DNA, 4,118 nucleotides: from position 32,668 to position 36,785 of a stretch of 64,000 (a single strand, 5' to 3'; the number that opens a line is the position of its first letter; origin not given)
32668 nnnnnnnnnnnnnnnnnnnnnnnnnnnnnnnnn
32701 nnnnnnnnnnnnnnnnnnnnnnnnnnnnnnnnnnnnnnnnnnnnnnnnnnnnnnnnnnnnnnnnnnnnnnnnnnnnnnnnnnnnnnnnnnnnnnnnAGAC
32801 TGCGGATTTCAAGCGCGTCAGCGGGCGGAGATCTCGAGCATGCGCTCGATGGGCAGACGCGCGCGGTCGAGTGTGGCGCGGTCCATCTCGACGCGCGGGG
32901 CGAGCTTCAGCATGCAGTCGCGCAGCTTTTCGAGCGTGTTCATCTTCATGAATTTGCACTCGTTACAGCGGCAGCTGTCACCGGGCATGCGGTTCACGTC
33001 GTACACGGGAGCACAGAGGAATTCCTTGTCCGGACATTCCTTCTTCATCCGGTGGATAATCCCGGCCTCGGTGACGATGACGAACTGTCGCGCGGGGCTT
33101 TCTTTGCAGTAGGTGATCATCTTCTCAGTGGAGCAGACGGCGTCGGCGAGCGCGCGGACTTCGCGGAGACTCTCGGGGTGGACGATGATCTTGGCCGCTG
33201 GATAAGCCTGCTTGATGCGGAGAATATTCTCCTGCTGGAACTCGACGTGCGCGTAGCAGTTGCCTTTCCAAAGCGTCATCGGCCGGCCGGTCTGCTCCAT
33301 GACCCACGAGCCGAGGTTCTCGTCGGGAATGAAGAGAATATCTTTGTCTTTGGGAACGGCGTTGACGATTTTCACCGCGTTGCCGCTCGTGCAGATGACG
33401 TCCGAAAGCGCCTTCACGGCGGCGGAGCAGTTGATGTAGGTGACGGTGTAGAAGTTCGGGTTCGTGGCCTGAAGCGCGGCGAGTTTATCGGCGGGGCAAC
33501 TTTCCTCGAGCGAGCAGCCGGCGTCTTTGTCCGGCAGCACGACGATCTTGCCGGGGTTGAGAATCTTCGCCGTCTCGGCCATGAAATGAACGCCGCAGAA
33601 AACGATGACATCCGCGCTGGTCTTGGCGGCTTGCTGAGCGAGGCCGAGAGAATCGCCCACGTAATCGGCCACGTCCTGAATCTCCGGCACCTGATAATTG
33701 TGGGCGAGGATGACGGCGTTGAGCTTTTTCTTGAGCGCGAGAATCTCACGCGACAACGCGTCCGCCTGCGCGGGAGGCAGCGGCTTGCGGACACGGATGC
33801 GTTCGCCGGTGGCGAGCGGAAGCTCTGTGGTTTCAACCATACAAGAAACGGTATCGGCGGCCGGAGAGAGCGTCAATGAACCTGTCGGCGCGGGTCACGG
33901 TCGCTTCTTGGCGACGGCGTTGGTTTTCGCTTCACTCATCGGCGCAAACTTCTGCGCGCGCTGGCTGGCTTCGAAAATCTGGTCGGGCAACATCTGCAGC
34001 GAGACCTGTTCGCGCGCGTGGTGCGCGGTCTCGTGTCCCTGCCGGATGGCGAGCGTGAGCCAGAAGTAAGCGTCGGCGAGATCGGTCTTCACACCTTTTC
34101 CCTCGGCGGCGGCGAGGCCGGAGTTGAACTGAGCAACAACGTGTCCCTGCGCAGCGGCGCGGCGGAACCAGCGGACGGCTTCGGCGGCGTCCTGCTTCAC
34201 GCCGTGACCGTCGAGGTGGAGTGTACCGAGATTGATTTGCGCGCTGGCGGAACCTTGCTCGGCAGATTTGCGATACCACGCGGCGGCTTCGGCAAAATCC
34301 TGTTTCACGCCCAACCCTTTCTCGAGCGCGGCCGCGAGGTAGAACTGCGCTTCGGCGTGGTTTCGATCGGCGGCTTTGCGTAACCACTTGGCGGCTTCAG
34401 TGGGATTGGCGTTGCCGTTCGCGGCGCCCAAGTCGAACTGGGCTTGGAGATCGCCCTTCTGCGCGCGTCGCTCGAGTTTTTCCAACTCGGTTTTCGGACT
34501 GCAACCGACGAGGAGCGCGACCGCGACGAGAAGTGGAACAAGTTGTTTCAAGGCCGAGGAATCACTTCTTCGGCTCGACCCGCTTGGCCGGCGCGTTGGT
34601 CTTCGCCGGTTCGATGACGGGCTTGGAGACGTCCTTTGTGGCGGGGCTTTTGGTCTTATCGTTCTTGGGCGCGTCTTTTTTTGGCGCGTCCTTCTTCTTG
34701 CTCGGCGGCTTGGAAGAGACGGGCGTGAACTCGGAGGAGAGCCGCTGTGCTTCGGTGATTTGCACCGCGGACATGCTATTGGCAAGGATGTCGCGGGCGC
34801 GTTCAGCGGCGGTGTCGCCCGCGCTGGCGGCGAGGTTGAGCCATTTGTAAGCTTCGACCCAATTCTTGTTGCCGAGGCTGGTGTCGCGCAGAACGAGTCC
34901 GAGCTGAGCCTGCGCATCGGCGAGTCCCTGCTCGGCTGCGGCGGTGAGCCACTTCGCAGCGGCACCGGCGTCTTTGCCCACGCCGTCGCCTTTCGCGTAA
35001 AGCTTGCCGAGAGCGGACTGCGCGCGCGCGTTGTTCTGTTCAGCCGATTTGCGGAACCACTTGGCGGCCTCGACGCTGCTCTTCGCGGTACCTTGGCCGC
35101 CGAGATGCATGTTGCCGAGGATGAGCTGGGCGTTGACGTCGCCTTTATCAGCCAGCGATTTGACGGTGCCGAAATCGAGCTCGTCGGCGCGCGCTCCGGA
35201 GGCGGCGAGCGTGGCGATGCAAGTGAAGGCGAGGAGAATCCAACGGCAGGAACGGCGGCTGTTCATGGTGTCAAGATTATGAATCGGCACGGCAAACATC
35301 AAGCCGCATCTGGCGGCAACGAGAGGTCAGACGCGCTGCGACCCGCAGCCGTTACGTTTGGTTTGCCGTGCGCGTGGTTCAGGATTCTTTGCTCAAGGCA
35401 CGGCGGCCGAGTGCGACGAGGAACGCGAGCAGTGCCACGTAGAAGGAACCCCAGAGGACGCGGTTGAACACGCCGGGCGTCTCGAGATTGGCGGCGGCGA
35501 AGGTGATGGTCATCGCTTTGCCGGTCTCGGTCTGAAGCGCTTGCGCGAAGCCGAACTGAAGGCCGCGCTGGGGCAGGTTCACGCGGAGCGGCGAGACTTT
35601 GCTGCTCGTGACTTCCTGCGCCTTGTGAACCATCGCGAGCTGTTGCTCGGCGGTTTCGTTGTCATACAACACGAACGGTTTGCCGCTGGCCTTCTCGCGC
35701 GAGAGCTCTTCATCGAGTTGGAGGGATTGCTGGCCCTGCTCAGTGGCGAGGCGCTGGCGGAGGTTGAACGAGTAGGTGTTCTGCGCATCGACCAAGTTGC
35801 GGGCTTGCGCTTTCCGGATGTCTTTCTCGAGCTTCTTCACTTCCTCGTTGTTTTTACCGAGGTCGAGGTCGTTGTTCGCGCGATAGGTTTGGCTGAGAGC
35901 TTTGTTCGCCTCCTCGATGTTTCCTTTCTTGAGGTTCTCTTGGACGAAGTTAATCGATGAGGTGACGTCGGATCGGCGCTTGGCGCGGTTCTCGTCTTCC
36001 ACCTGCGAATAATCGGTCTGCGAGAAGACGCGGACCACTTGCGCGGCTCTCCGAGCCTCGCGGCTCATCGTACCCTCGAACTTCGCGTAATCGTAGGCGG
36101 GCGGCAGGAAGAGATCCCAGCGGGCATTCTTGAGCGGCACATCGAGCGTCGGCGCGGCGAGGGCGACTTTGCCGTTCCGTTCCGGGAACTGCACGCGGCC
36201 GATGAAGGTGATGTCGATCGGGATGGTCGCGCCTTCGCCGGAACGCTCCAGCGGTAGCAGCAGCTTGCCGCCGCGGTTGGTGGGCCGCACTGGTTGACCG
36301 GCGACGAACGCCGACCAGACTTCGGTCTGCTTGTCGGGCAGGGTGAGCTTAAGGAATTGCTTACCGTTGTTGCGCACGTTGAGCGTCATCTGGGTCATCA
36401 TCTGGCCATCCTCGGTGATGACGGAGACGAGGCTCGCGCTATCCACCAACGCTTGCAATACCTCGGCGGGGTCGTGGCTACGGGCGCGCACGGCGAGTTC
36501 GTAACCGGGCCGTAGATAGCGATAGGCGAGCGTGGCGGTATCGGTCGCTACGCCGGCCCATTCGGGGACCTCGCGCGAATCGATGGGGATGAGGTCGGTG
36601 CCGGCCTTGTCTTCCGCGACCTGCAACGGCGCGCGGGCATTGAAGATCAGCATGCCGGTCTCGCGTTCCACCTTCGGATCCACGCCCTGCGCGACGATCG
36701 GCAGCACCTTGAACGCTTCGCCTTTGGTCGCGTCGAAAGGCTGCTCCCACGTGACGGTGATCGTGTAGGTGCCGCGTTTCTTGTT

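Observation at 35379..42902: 2507-aa envelope protein is a head-to-tail fusion of two paralogous ~850-aa modules of unknown family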

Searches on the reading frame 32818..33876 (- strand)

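Call 7: search_protein_families(library=pfam, proteins=[window:32818-33876:-], max_evalue=0.01)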
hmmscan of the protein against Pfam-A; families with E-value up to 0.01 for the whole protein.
window:32818-33876:- (352 aa): 1 family
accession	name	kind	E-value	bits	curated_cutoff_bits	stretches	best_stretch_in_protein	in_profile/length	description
PF02445.21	NadA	-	3.2e-117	391.3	27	1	44-348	2-295/295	Quinolinate synthetase A protein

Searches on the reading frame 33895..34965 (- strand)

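Call 7: search_protein_families(library=pfam, proteins=[window:33895-34965:-], max_evalue=0.01)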
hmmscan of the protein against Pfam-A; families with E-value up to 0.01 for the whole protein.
window:33895-34965:- (356 aa): 1 family
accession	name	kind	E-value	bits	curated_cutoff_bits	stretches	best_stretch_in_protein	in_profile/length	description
PF08238.18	Sel1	-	1.8e-31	107.8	30.7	4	240-275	1-36/36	Sel1 repeat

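Call 8: search_protein_families(library=ncbifam, proteins=[window:33895-34965:-], max_evalue=0.1)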
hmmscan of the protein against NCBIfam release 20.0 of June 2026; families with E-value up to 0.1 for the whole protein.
window:33895-34965:- (356 aa): 5 families
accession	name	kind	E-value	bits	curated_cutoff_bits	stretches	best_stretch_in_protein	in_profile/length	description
NF033786.1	phenyl_MerG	equivalog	6.6e-21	75.3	350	2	179-340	41-210/217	phenylmercury resistance protein MerG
NF047621.1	FlgprotMotXVib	equivalog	1.6e-10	40.8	330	1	202-325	70-196/211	flagellar protein MotX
NF038194.1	AlgK_TPR_lipo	equivalog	1.9e-09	36.7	700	1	192-339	286-432/448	alginate biosynthesis TPR repeat lipoprotein AlgK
NF045484.1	TransRegExoR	equivalog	1.6e-05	24.3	450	1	219-278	139-199/267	exopolysaccharide production regulator ExoR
NF040598.1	Ala_zip_lipo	subfamily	0.02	15.4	43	1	142-204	5-64/90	Lpp/OprI family alanine-zipper lipoprotein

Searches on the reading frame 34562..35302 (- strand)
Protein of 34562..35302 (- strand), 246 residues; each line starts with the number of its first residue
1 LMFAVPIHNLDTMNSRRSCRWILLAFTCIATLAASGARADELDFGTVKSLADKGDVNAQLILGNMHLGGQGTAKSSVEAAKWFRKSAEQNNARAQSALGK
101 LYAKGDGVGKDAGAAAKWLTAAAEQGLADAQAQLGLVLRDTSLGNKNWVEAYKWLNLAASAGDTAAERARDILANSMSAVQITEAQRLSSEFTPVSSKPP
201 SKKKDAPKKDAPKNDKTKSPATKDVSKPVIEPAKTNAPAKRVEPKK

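Call 7: search_protein_families(library=pfam, proteins=[window:34562-35302:-], max_evalue=0.01)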
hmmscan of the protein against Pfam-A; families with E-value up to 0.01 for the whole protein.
window:34562-35302:- (246 aa): 1 family
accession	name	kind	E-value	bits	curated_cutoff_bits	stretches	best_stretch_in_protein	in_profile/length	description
PF08238.18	Sel1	-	7.8e-17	61.5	30.7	2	57-91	2-36/36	Sel1 repeat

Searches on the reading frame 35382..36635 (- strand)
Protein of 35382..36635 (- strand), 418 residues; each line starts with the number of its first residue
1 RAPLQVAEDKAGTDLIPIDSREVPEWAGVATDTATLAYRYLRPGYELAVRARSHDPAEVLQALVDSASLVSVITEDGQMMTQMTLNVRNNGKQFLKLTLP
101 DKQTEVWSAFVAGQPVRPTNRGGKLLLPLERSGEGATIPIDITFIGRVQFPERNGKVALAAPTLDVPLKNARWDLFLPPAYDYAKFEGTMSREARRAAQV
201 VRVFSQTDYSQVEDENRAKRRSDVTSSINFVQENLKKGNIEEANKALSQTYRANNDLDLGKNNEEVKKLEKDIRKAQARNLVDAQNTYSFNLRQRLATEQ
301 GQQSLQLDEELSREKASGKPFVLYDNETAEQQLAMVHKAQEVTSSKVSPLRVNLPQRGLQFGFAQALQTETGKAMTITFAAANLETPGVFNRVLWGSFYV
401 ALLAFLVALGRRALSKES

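Call 69: predict_structure(alignment_id=A5)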
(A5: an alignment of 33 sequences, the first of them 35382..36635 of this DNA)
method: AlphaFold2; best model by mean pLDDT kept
length: 418 residues; sequences in the alignment: 33
mean_pLDDT: 79.4   pTM: 0.57
mean pLDDT of the five models: 79.4, 78.3, 74.6, 72.6, 71.5
residues with pLDDT >= 90: 141; 70-90: 169; 50-70: 98; < 50: 10
segments of 3 or more residues with pLDDT < 50: 318-320
pLDDT, mean of each block of 10 residues (from residue 1): 59 69 66 63 61 52 91 92 94 92 88 84 90 87 93 94 93 93 94 66 65 82 88 90 86 71 85 86 83 76 55 53 67 75 55 71 87 93 84 88 95 82
secondary structure, 60 per line:
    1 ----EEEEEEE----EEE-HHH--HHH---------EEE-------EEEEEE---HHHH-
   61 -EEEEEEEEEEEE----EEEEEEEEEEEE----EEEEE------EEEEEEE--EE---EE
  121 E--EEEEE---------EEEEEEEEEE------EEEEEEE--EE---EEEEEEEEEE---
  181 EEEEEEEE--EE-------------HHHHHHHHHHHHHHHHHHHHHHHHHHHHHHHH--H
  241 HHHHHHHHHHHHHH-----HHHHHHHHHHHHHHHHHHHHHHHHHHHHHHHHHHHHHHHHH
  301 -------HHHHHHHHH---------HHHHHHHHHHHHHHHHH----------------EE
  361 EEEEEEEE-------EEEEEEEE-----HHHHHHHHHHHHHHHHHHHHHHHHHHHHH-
elements in order: E5-11 E16-18 E37-39 E47-52 H56-59 E62-73 E78-89 E94-98 E105-111 E119-121 E124-128 E138-147 E154-160 E168-177 E181-188 H206-237 H240-254 H260-300 H308-316 H326-342 E359-368 E376-383 H389-417

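Call 72: fold_search(model_id=the predicted structure, library=pdb)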
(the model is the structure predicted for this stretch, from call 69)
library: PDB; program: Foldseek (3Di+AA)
matches with E <= 10: 842; with E <= 0.001: 125
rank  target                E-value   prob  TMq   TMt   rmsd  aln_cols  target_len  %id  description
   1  6ezn_A                3.2e-07  1.00  0.27  0.26   8.9       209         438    8  Cryo-EM structure of the yeast oligosaccharyltransferase (OST) complex (released 2018-01-17)
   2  6ifg_B                1.0e-06  1.00  0.24  0.23   6.8       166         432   18  Crystal structure of M1 zinc metallopeptidase E323A mutant bound to Tyr-ser-ala substrate from Deinococcus radiodurans (released 2019-09-25)
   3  6koz_B                1.6e-06  1.00  0.24  0.24   6.7       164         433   17  Crystal structure of two domain M1 zinc metallopeptidase E323 mutant bound to L-Leucine amino acid (released 2020-01-22)
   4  8b6l_O                1.6e-06  1.00  0.26  0.19  32.3       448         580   11  Subtomogram average of the human Sec61-TRAP-OSTA-translocon (released 2022-12-07)
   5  6ifg_A                1.8e-06  1.00  0.24  0.23   6.7       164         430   18  Crystal structure of M1 zinc metallopeptidase E323A mutant bound to Tyr-ser-ala substrate from Deinococcus radiodurans (released 2019-09-25)
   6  5cu5_A                1.8e-06  1.00  0.24  0.12   9.7       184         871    9  Crystal structure of ERAP2 without catalytic Zn(II) atom (released 2015-09-23)
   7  8sw0                  2.0e-06  1.00  0.24  0.13   5.3       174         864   11  Puromycin sensitive aminopeptidase (released 2023-07-26)
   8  6koy_A                2.1e-06  1.00  0.24  0.23   7.0       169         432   17  Crystal structure of two domain M1 Zinc metallopeptidase E323A mutant bound to L-tryptophan amino acid (released 2020-01-22)
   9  6iff_A                2.3e-06  1.00  0.24  0.23   6.8       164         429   18  Crystal structure of M1 zinc metallopeptidase E323A mutant from Deinococcus radiodurans (released 2019-09-25)
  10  6a8z_A                2.4e-06  1.00  0.24  0.23   6.7       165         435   18  Crystal structure of M1 zinc metallopeptidase from Deinococcus radiodurans (released 2019-07-17)
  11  6kp1_A                2.5e-06  1.00  0.23  0.23   6.7       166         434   17  Crystal structure of two domain M1 zinc metallopeptidase E323A mutant bound to L-methionine amino acid (released 2020-06-24)
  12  6koz_A                2.7e-06  1.00  0.23  0.23   6.9       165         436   17  Crystal structure of two domain M1 zinc metallopeptidase E323 mutant bound to L-Leucine amino acid (released 2020-01-22)
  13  5cu5_B                3.0e-06  1.00  0.22  0.11  10.5       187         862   10  Crystal structure of ERAP2 without catalytic Zn(II) atom (released 2015-09-23)
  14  6c26_1                3.0e-06  1.00  0.33  0.32  15.9       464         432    7  The Cryo-EM structure of a eukaryotic oligosaccharyl transferase complex (released 2018-01-31)
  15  6s7t_E                3.4e-06  1.00  0.28  0.27  11.2       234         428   11  Cryo-EM structure of human oligosaccharyltransferase complex OST-B (released 2019-12-18)
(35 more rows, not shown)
